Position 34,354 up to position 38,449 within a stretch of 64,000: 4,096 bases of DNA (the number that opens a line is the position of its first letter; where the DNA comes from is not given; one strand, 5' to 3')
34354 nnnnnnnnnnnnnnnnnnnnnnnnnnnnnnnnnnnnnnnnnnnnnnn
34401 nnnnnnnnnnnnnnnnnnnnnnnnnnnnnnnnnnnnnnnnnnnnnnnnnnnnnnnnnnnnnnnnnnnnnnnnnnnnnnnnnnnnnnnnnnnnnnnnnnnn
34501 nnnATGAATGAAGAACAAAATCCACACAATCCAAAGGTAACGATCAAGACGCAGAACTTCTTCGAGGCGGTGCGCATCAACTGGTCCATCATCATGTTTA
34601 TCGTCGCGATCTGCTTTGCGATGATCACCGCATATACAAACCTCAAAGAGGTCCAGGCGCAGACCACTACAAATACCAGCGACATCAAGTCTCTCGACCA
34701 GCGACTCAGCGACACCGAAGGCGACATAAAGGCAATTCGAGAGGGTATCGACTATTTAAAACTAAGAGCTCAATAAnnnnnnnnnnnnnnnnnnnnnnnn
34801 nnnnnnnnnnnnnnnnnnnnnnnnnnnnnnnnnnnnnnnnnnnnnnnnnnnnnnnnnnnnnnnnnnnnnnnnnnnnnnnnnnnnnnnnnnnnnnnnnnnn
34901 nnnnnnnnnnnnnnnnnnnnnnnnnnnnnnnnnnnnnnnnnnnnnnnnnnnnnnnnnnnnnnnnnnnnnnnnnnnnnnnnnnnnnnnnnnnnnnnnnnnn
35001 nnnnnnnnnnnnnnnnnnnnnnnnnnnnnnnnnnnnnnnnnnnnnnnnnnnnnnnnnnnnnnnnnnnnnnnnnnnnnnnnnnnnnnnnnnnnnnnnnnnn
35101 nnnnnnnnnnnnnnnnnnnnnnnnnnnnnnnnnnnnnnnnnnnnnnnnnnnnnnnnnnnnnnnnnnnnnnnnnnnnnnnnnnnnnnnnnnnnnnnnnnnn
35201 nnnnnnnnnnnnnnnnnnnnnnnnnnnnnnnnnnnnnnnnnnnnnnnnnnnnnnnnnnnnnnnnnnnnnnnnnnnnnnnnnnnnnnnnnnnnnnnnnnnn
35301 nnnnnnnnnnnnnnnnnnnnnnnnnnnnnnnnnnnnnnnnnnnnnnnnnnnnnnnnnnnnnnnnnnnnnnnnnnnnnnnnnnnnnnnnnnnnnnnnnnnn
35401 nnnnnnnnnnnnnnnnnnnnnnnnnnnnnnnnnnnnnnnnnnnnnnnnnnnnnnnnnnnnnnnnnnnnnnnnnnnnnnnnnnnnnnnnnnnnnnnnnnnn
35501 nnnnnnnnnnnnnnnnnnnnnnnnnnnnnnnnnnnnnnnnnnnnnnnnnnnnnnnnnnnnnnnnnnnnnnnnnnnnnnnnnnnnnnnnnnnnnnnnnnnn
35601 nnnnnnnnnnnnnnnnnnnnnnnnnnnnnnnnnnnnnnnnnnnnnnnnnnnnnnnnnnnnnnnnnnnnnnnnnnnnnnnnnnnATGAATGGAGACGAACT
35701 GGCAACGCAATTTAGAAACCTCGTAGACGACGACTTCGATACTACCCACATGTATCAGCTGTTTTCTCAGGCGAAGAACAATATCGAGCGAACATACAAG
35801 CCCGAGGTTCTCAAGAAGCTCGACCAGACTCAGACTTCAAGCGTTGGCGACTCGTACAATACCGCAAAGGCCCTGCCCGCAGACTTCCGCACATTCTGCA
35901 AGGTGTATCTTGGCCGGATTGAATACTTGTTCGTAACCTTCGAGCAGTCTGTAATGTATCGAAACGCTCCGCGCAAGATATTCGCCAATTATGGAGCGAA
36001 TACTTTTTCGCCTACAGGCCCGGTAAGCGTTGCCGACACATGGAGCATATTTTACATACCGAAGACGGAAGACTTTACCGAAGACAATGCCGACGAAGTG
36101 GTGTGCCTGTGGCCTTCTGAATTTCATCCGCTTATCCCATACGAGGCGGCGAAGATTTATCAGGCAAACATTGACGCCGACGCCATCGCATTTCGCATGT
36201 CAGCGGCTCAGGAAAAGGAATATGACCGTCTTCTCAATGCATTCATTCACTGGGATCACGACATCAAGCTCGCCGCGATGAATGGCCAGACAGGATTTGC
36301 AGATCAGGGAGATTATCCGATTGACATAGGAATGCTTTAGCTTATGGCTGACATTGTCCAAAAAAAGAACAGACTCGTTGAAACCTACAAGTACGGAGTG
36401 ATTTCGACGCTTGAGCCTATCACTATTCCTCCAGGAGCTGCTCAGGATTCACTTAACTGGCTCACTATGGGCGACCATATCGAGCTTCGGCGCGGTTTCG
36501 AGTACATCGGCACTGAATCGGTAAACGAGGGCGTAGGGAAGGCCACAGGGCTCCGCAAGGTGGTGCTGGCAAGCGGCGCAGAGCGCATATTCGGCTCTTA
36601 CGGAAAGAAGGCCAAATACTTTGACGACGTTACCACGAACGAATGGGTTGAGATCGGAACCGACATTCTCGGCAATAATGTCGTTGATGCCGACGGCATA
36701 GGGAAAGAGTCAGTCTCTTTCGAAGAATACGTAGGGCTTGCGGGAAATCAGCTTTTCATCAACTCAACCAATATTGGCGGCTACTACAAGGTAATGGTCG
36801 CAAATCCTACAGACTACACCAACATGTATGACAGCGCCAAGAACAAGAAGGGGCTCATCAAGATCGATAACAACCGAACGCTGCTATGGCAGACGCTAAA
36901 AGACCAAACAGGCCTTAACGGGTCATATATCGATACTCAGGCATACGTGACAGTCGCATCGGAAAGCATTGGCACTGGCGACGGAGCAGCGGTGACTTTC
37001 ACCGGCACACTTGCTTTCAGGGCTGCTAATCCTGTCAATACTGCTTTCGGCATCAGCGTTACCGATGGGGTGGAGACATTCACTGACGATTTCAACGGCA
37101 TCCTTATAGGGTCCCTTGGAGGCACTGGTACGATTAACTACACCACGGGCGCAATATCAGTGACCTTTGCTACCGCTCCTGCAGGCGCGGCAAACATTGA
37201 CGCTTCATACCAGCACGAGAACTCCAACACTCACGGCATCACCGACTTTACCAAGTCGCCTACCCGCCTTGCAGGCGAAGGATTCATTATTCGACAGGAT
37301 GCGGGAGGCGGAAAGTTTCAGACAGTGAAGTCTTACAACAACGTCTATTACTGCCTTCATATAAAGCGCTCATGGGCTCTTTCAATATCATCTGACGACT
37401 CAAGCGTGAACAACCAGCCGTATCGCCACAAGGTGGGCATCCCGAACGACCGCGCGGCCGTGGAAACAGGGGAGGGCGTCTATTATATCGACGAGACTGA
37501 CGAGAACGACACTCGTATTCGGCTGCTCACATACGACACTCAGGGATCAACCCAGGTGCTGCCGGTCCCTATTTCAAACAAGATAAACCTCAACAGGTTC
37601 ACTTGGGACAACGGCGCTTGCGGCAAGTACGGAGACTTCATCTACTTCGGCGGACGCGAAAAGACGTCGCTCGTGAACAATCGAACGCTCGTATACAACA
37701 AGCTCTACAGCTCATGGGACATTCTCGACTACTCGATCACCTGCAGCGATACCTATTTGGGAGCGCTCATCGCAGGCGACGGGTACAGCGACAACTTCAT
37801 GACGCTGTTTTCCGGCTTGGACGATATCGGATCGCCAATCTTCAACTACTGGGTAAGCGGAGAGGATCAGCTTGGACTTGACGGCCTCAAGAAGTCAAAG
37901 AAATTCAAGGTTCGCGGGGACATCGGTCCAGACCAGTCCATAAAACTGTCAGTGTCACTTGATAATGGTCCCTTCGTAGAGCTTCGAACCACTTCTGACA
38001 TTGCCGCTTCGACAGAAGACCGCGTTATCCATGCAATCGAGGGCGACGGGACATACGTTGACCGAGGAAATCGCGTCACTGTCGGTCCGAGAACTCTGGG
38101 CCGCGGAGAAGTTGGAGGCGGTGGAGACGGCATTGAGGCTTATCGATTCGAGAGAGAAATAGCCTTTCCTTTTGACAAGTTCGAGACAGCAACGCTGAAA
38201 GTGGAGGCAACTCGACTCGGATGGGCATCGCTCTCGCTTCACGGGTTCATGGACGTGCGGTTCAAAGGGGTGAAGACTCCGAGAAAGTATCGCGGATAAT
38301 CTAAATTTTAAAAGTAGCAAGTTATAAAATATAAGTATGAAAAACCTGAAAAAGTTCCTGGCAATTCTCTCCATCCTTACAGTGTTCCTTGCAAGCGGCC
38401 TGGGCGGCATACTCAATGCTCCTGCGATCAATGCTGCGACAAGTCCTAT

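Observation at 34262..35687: Lysis-like cassette (two small TM proteins plus a papain-like peptidase) embedded inside the tail gene block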

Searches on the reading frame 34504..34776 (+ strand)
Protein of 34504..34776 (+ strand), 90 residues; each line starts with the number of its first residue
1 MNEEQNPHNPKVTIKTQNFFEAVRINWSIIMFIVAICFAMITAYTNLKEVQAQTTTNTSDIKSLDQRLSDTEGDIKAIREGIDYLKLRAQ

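Call 4: search_protein_families(library=pfam, proteins=[window:34504-34776:+], max_evalue=0.1)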
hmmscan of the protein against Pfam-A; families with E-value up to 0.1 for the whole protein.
window:34504-34776:+ (90 aa): 9 families
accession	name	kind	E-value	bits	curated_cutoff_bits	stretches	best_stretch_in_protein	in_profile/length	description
PF09789.14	CC149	-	0.0019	18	30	1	45-80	68-103/316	Coiled-coil domain-containing protein 149-A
PF23991.1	DUF7310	-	0.005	17.7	40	1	43-80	21-58/83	Coiled-coil region of unknown function (DUF7310)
PF19579.4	FtsL_2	-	0.0051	17.1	24.6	1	24-74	15-65/100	Bacteriodetes cell division protein (FtsL-like)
PF10805.13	DUF2730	-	0.0074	16.8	24.9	1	49-86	53-90/102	Protein of unknown function (DUF2730)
PF04977.20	DivIC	-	0.018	15.3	28.9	1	30-89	2-61/80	Septum formation initiator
PF06160.17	EzrA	-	0.045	12.5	39.6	1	14-86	56-128/557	Septation ring formation regulator, EzrA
PF20556.3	DUF6768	-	0.05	13.7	27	1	12-57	28-73/123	Family of unknown function (DUF6768)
PF02185.22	HR1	-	0.062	13.7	33.1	1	39-88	14-62/67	Hr1 repeat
PF00558.24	Vpu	-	0.082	13.1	24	0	21-74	5-52/81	Vpu protein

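Call 5: search_protein_families(library=phrogs, proteins=[window:34504-34776:+], max_evalue=0.01)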
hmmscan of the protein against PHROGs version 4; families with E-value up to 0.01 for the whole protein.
window:34504-34776:+ (90 aa): 1 family
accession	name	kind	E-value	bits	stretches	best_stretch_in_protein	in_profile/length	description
phrog_38390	-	tail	0.0029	16.7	1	29-87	434-492/1029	tail length tape measure protein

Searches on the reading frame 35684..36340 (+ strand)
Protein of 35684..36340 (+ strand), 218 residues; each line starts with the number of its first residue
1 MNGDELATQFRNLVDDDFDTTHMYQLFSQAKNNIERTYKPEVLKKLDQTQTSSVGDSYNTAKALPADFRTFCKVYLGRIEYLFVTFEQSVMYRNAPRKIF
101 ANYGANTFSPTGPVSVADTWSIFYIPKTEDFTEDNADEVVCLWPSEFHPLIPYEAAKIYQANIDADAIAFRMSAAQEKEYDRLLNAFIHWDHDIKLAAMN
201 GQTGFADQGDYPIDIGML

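Call 4: search_protein_families(library=pfam, proteins=[window:35684-36340:+], max_evalue=0.1)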
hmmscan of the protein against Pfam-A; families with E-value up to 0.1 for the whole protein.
window:35684-36340:+ (218 aa): 1 family
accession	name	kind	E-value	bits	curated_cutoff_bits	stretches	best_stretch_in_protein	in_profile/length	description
PF24175.2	SU10_adaptor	-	5e-08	34.1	27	1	1-186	1-180/194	SU10 adaptor protein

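Call 5: search_protein_families(library=phrogs, proteins=[window:35684-36340:+], max_evalue=0.01)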
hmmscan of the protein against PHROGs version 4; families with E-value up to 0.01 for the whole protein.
window:35684-36340:+ (218 aa): 1 family
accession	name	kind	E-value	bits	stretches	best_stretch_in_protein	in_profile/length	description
phrog_37231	-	unknown function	0.0084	17.1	0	151-173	28-50/65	-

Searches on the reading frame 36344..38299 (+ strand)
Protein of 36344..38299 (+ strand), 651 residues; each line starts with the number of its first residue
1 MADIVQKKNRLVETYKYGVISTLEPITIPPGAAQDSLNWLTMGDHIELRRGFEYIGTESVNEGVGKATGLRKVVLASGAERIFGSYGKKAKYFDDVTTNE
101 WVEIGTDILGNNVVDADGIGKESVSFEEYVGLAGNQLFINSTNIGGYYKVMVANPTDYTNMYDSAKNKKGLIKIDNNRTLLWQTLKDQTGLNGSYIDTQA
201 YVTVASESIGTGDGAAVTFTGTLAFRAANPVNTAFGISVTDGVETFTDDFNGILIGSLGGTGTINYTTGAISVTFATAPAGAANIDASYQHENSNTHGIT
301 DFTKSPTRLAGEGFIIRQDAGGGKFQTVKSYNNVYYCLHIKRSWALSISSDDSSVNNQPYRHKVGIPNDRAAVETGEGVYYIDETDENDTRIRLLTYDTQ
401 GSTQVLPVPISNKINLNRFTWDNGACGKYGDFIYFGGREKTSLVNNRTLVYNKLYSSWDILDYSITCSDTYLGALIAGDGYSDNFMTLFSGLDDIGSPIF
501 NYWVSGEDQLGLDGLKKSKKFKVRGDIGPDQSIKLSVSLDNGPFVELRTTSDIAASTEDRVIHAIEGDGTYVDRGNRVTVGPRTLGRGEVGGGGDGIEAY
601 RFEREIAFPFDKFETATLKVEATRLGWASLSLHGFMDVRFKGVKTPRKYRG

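Call 4: search_protein_families(library=pfam, proteins=[window:36344-38299:+], max_evalue=0.1)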
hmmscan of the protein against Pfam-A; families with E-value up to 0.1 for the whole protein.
window:36344-38299:+ (651 aa): 0 families

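Call 5: search_protein_families(library=phrogs, proteins=[window:36344-38299:+], max_evalue=0.01)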
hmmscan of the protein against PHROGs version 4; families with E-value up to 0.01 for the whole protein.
window:36344-38299:+ (651 aa): 0 families

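Call 116: find_related_loci(query=A6, collection=viral_contigs, flank=6000)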
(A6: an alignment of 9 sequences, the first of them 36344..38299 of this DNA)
Query A6 (651 aa) in viral_contigs; peptide patterns used: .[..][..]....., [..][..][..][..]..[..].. (x = any residue, [..] = any of these).
338 stretches matched a pattern; 240 encode a relative of the query (tblastn E <= 1e-3); the best 80 are kept; 80 distinct loci.
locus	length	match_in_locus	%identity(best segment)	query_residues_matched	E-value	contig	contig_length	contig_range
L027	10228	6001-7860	52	13-650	0e+0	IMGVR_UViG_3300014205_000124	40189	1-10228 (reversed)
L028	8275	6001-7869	51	10-651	0e+0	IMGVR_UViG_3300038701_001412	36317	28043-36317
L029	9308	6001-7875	48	10-650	3e-177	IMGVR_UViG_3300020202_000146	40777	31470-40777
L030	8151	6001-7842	45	8-650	7e-171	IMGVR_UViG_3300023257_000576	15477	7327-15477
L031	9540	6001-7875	51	4-651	0e+0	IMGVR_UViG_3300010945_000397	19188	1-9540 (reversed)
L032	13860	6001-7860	44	8-650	4e-169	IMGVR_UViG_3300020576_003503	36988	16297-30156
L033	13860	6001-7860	44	8-650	2e-168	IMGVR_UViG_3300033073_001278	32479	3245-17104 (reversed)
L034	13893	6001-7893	44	1-650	2e-161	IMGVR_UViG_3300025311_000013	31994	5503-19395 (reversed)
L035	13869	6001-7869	44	5-650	1e-159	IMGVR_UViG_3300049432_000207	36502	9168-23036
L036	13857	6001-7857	45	4-650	1e-158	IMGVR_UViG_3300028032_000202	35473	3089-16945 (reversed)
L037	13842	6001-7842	48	18-649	1e-167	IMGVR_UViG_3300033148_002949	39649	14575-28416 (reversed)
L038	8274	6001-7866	46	10-649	1e-156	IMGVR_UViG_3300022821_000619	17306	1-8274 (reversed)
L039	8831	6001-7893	43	8-650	6e-155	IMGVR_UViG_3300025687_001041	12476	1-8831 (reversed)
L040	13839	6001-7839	44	10-650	1e-154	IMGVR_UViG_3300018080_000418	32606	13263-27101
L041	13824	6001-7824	43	5-650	3e-152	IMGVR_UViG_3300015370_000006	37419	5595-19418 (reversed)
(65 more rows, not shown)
